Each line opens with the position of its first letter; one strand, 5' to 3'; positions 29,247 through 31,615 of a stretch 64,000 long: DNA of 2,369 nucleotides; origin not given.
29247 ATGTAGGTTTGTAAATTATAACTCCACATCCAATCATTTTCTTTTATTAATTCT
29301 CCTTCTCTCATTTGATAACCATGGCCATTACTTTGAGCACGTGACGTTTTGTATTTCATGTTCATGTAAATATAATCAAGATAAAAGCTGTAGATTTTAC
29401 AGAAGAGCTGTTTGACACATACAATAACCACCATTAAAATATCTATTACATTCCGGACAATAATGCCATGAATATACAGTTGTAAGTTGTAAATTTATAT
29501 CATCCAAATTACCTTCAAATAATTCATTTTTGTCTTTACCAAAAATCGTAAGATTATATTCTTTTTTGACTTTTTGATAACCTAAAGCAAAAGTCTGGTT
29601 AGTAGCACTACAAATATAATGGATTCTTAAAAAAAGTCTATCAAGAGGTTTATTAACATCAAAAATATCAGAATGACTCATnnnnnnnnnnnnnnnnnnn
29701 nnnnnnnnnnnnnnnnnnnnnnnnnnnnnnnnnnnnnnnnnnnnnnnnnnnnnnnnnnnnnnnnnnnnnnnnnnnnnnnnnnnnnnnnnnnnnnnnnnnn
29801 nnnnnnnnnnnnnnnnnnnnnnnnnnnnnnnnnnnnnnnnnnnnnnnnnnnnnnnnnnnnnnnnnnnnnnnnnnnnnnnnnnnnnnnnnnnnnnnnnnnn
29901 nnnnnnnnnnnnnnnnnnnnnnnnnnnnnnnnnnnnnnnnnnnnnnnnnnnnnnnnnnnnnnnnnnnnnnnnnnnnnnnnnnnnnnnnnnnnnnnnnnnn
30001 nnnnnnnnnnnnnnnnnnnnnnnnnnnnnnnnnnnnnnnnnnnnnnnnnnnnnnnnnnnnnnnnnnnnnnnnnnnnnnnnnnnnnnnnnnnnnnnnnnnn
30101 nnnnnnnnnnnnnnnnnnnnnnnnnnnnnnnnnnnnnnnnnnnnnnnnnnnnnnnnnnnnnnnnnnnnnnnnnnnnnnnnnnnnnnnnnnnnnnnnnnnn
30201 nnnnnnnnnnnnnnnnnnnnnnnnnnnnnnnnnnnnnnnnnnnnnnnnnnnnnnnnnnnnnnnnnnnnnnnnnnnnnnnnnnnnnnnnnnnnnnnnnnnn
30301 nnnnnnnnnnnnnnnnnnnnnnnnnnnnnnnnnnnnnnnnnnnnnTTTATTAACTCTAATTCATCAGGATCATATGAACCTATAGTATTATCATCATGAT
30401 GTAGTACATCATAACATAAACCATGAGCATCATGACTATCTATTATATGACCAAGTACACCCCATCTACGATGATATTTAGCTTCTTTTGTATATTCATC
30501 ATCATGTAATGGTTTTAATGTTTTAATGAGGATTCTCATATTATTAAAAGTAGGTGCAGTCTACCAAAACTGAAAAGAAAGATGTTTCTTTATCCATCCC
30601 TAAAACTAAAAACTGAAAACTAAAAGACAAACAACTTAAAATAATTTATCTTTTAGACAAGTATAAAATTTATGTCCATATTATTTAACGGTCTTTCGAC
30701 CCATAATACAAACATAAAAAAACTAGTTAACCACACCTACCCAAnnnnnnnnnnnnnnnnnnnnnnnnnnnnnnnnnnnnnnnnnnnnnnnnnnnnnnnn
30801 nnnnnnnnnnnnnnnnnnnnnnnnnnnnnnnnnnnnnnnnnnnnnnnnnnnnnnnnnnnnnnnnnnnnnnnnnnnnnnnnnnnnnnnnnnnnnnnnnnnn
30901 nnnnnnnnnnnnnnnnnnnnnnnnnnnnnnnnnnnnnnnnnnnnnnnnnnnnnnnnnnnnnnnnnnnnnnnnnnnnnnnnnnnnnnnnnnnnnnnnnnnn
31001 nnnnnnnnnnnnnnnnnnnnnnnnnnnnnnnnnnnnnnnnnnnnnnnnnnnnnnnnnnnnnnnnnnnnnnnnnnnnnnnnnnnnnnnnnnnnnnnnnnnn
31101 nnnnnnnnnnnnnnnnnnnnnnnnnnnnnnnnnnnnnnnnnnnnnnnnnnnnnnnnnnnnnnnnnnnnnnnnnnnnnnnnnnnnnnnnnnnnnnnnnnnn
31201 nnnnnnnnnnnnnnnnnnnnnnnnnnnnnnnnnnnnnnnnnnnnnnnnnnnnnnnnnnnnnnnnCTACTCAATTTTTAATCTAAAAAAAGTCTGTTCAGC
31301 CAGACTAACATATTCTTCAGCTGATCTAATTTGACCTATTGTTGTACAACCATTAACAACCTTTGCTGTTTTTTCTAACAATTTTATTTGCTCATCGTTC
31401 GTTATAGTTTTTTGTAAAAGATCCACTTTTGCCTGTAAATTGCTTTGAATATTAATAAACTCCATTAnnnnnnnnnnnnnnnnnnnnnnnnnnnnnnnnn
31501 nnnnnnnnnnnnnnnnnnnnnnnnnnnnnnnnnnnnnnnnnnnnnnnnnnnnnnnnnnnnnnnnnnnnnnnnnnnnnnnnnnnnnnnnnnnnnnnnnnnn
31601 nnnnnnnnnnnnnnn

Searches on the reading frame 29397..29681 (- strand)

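Call 11: search_protein_families(library=pfam, proteins=[window:29397-29681:-], max_evalue=0.01)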
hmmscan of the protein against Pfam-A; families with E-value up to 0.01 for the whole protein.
window:29397-29681:- (94 aa): 1 family
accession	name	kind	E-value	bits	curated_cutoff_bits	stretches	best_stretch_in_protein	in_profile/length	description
PF12171.14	zf-C2H2_jaz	-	0.0057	17.3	22.6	0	73-83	2-12/27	Zinc-finger double-stranded RNA-binding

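Call 77: search_protein_families(library=phrogs, proteins=[window:29397-29681:-], max_evalue=0.001)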
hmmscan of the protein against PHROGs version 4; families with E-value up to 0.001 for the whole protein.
window:29397-29681:- (94 aa): 0 families

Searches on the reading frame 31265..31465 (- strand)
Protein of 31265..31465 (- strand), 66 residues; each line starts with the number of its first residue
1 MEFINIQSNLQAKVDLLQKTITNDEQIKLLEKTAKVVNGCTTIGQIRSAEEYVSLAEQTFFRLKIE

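Call 11: search_protein_families(library=pfam, proteins=[window:31265-31465:-], max_evalue=0.01)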
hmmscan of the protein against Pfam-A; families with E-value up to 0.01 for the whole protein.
window:31265-31465:- (66 aa): 0 families

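Call 71: search_protein_families(library=ncbifam, proteins=[window:31265-31465:-], max_evalue=0.01)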
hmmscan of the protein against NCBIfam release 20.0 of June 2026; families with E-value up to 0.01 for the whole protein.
window:31265-31465:- (66 aa): 0 families

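Call 77: search_protein_families(library=phrogs, proteins=[window:31265-31465:-], max_evalue=0.001)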
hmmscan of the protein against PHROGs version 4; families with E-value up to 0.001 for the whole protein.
window:31265-31465:- (66 aa): 0 families
